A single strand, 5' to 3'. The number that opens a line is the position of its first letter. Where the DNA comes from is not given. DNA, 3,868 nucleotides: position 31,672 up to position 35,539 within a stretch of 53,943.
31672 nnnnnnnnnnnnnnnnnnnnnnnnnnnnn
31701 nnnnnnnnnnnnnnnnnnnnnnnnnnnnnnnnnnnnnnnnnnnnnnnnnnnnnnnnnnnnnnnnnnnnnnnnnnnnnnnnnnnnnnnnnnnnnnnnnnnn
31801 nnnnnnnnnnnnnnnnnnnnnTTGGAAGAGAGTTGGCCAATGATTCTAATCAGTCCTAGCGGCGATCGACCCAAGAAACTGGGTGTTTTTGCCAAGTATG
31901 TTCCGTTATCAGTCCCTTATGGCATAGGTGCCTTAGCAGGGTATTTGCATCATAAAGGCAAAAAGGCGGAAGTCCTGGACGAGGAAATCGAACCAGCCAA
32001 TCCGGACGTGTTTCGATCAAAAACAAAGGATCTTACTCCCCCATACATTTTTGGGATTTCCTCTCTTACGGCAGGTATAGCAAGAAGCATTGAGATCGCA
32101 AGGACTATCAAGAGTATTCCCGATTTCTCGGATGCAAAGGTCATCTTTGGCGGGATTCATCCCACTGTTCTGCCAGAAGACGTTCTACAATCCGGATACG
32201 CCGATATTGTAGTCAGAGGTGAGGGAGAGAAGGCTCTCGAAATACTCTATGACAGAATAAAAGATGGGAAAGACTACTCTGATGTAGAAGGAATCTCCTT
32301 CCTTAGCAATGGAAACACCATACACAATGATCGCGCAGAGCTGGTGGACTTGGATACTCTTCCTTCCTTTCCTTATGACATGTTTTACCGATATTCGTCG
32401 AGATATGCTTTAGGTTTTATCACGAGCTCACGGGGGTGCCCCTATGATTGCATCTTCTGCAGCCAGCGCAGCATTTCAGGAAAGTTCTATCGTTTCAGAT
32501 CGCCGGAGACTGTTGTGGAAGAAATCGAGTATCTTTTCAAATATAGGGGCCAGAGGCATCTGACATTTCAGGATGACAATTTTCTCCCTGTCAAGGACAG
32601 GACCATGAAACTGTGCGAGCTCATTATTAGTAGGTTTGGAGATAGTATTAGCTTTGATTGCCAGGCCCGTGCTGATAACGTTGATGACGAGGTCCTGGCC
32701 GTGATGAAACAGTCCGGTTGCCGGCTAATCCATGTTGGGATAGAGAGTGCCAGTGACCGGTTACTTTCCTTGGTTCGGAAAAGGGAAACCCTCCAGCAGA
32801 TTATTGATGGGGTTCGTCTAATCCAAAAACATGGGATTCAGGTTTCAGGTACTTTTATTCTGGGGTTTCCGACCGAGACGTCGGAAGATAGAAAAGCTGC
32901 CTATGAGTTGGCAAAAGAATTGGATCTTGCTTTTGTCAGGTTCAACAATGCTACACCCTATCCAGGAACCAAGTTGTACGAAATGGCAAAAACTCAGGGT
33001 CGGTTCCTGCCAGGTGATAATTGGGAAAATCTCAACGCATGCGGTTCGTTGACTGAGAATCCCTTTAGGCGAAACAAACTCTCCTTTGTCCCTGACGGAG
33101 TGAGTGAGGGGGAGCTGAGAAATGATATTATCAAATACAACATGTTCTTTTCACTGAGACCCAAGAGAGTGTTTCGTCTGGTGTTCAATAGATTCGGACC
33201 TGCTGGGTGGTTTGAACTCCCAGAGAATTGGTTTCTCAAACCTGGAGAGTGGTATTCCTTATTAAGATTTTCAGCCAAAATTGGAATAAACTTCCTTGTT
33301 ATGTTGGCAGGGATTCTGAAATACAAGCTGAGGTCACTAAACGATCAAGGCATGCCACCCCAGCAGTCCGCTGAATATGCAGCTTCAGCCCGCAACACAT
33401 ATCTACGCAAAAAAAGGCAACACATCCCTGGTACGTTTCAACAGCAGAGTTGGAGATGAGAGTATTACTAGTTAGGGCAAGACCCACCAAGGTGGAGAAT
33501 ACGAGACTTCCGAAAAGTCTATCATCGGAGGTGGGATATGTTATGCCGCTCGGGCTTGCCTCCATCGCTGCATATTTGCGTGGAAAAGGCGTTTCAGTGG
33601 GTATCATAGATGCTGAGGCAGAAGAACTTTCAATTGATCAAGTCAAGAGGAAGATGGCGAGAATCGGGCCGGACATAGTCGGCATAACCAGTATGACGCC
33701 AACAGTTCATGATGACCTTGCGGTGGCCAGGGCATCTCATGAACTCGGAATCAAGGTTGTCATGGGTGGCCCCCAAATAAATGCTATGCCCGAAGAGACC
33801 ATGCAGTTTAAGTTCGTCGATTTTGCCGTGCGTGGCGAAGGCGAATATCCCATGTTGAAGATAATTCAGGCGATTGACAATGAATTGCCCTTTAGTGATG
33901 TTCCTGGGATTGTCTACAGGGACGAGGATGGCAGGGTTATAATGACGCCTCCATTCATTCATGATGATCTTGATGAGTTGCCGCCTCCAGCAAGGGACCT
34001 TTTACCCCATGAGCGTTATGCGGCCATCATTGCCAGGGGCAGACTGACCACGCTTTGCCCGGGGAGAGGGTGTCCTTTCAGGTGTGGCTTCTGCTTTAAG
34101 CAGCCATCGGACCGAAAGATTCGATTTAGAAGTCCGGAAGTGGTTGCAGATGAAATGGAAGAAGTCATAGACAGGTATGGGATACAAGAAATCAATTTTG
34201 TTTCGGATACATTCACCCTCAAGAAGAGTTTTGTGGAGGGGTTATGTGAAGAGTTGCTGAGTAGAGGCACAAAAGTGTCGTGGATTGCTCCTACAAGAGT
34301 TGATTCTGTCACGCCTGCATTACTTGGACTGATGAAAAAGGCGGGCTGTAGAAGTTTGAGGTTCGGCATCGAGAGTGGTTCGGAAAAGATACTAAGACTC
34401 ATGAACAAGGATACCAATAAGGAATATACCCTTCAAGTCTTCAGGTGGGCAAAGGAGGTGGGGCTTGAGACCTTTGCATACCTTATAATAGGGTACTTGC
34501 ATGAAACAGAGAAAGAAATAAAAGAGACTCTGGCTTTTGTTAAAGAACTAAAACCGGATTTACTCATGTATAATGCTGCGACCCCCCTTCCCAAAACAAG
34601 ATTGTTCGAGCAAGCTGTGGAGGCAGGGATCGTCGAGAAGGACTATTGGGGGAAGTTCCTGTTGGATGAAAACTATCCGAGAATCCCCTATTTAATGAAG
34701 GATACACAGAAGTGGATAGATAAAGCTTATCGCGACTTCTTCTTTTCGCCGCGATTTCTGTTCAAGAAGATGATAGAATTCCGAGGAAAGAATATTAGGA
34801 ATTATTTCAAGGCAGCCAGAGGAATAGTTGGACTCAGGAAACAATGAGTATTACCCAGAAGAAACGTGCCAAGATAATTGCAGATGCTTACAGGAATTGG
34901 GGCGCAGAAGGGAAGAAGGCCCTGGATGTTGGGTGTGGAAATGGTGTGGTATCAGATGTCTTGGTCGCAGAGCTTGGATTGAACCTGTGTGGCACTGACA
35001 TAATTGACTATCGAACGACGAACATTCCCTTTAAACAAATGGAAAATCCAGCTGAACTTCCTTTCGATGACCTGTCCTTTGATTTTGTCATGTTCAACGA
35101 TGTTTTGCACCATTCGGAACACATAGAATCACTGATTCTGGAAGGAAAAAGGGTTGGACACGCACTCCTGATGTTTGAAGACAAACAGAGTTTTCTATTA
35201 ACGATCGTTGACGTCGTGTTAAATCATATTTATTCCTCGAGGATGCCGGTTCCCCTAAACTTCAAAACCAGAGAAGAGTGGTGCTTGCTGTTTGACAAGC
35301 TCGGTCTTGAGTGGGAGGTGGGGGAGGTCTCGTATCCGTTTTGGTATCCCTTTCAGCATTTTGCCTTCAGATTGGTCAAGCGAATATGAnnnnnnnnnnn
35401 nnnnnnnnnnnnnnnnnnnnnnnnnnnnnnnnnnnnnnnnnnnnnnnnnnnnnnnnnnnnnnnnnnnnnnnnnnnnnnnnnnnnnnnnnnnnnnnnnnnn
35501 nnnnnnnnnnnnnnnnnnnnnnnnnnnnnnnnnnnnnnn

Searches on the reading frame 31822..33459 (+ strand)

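Call 15: search_protein_families(library=pfam, proteins=[window:31822-33459:+], max_evalue=0.0001)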
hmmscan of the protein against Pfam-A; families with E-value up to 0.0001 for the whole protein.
window:31822-33459:+ (545 aa): 2 families
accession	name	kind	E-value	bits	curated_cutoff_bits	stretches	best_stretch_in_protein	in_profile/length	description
PF04055.27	Radical_SAM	-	3.4e-29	102.6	29.5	1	201-363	2-165/166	Radical SAM superfamily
PF02310.24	B12-binding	-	1.4e-14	54.4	32.1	1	23-142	5-120/121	B12 binding domain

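Call 51: search_protein_families(library=ncbifam, proteins=[window:31822-33459:+], max_evalue=1e-10)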
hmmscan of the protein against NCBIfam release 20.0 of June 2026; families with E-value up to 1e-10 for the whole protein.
window:31822-33459:+ (545 aa): 24 families
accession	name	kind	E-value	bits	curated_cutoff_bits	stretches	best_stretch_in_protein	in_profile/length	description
TIGR03471.1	HpnJ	equivalog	2.6e-54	184.9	577.6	1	82-455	77-444/472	hopanoid biosynthesis associated radical SAM protein HpnJ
TIGR02026.1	BchE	equivalog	6.3e-48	163.9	481.35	1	32-392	22-390/497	magnesium-protoporphyrin IX monomethyl ester anaerobic oxidative cyclase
TIGR04014.1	B12_SAM_MJ_0865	equivalog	3.9e-45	154.4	360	1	103-390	67-359/434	methyl-coenzyme M reductase glutamine C-methyltransferase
NF050148.1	rSAM_ApyD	equivalog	1.7e-41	142.4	750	1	74-387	75-391/645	RiPP biosynthesis radical SAM protein ApyD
TIGR04013.1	B12_SAM_MJ_1487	hypoth_equivalog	2.3e-41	141.9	251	1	75-389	45-357/382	TIGR04013 family B12-binding domain/radical SAM domain-containing protein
TIGR04072.2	rSAM_ladder_B12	equivalog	8.7e-39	133.4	360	1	32-394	18-377/443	lipid biosynthesis B12-binding/radical SAM protein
TIGR04479.1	bcpD_PhpK_rSAM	subfamily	5.7e-33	114.1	600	1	126-365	170-407/504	PhpK family radical SAM P-methyltransferase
TIGR04367.1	HpnR_B12_rSAM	equivalog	2.3e-27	95.7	650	1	32-388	22-372/490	hopanoid C-3 methylase HpnR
TIGR03975.1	rSAM_ocin_1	subfamily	3.2e-27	95.3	281.85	1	73-364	128-427/606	RiPP maturation radical SAM C-methyltransferase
NF033070.1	rSAM_AprD4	equivalog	3.7e-27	95.3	500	1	197-394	196-395/456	AprD4 family radical SAM diol-dehydratase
NF038361.1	rSAM_Sden_1168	equivalog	4.3e-27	94.9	575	1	93-393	161-477/560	Sden_1168 family B12-binding radical SAM P-methyltransferase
NF040542.1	rSAM_RCCLKC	equivalog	1e-24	87.5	450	1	42-361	23-344/423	arsinothricin biosynthesis radical SAM protein ArsL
NF040546.1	rSAM_CUAEP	equivalog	2.2e-23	82.7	500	1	87-368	62-342/468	CUAEP/CCAEP-tail radical SAM (seleno)protein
TIGR04295.1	B12_rSAM_oligo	hypoth_equivalog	8.3e-23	80.7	400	1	94-335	92-329/422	TIGR04295 family B12-binding domain-containing radical SAM protein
TIGR04385.1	B12_rSAM_cofa1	equivalog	1.2e-21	77.5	450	1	32-394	20-399/438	B12 lower ligand biosynthesis radical SAM protein BzaD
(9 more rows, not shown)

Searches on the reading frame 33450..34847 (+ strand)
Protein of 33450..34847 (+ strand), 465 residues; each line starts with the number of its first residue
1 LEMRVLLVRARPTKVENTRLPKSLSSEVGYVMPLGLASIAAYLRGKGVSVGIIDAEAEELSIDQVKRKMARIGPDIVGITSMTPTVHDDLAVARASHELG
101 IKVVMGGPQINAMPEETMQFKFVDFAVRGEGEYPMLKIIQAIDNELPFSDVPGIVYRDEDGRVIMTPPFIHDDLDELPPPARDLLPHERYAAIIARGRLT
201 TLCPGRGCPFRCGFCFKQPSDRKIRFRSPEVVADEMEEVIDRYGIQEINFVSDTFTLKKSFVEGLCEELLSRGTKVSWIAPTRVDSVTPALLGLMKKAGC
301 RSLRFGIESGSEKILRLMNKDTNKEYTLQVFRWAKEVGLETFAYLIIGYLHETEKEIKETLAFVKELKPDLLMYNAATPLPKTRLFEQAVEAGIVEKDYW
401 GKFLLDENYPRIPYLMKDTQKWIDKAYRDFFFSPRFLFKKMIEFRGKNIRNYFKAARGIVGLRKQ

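Call 15: search_protein_families(library=pfam, proteins=[window:33450-34847:+], max_evalue=0.0001)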
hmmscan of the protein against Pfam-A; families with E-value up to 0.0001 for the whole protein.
window:33450-34847:+ (465 aa): 2 families
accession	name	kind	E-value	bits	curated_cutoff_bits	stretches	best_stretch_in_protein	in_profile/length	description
PF04055.27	Radical_SAM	-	1.7e-29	103.6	29.5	1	204-364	3-166/166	Radical SAM superfamily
PF02310.24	B12-binding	-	3.1e-21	75.9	32.1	1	29-136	10-118/121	B12 binding domain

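Call 51: search_protein_families(library=ncbifam, proteins=[window:33450-34847:+], max_evalue=1e-10)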
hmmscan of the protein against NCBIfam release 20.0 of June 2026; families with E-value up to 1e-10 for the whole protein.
window:33450-34847:+ (465 aa): 21 families
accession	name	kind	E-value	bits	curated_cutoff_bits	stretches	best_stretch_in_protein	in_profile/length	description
TIGR02026.1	BchE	equivalog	3.3e-52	178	481.35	1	31-399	20-396/497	magnesium-protoporphyrin IX monomethyl ester anaerobic oxidative cyclase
TIGR03471.1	HpnJ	equivalog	4.7e-52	177.4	577.6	1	30-443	31-445/472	hopanoid biosynthesis associated radical SAM protein HpnJ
NF050148.1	rSAM_ApyD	equivalog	1.4e-45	155.9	750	1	15-366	6-365/645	RiPP biosynthesis radical SAM protein ApyD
TIGR04385.1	B12_rSAM_cofa1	equivalog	2e-40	139.3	450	1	30-367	17-364/438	B12 lower ligand biosynthesis radical SAM protein BzaD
TIGR04072.2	rSAM_ladder_B12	equivalog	4.1e-39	134.4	360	1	31-398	16-381/443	lipid biosynthesis B12-binding/radical SAM protein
TIGR04479.1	bcpD_PhpK_rSAM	subfamily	8.2e-38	130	600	1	28-375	67-417/504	PhpK family radical SAM P-methyltransferase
TIGR04014.1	B12_SAM_MJ_0865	equivalog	1.1e-35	123.3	360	1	64-392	29-361/434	methyl-coenzyme M reductase glutamine C-methyltransferase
NF038361.1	rSAM_Sden_1168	equivalog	1.9e-31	109.3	575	1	121-396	197-480/560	Sden_1168 family B12-binding radical SAM P-methyltransferase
TIGR03975.1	rSAM_ocin_1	subfamily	2.6e-30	105.5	281.85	1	62-367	117-430/606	RiPP maturation radical SAM C-methyltransferase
NF033070.1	rSAM_AprD4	equivalog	5.4e-29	101.4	500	1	151-397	148-398/456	AprD4 family radical SAM diol-dehydratase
TIGR04295.1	B12_rSAM_oligo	hypoth_equivalog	4.8e-27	94.7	400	1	32-321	24-315/422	TIGR04295 family B12-binding domain-containing radical SAM protein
TIGR04190.1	B12_SAM_Ta0216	equivalog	1.2e-25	90.1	500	1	25-368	29-395/554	TIGR04190 family B12-binding domain/radical SAM domain protein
TIGR04367.1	HpnR_B12_rSAM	equivalog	1.4e-25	89.8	650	1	32-389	21-373/490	hopanoid C-3 methylase HpnR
TIGR04013.1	B12_SAM_MJ_1487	hypoth_equivalog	1.9e-25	89.6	251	1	59-387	32-355/382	TIGR04013 family B12-binding domain/radical SAM domain-containing protein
NF045585.1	rSAM_slr0320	equivalog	3.4e-16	58.9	775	1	206-369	242-411/511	photosystem II high light acclimation radical SAM protein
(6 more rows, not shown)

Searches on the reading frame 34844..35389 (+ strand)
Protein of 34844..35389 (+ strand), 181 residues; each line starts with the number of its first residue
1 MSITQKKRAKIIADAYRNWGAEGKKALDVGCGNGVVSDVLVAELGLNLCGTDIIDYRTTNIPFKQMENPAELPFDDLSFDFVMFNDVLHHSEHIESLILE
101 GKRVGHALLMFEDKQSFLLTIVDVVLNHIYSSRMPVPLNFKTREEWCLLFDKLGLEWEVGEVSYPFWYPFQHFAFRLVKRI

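Call 15: search_protein_families(library=pfam, proteins=[window:34844-35389:+], max_evalue=0.0001)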
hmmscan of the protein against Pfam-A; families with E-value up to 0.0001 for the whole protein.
window:34844-35389:+ (181 aa): 5 families
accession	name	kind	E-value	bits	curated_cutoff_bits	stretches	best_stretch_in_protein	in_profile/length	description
PF08241.18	Methyltransf_11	-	1.5e-10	42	21.2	1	27-104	1-86/95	Methyltransferase domain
PF13489.12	Methyltransf_23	-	2.2e-10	41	27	1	20-156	20-160/164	Methyltransferase domain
PF13649.12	Methyltransf_25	-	7.1e-06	27.1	27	0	27-102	2-90/97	Methyltransferase domain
PF08242.18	Methyltransf_12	-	2.4e-05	25.4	30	0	27-98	1-85/98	Methyltransferase domain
PF13847.12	Methyltransf_31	-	4.2e-05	23.7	27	0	22-45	3-26/145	Methyltransferase domain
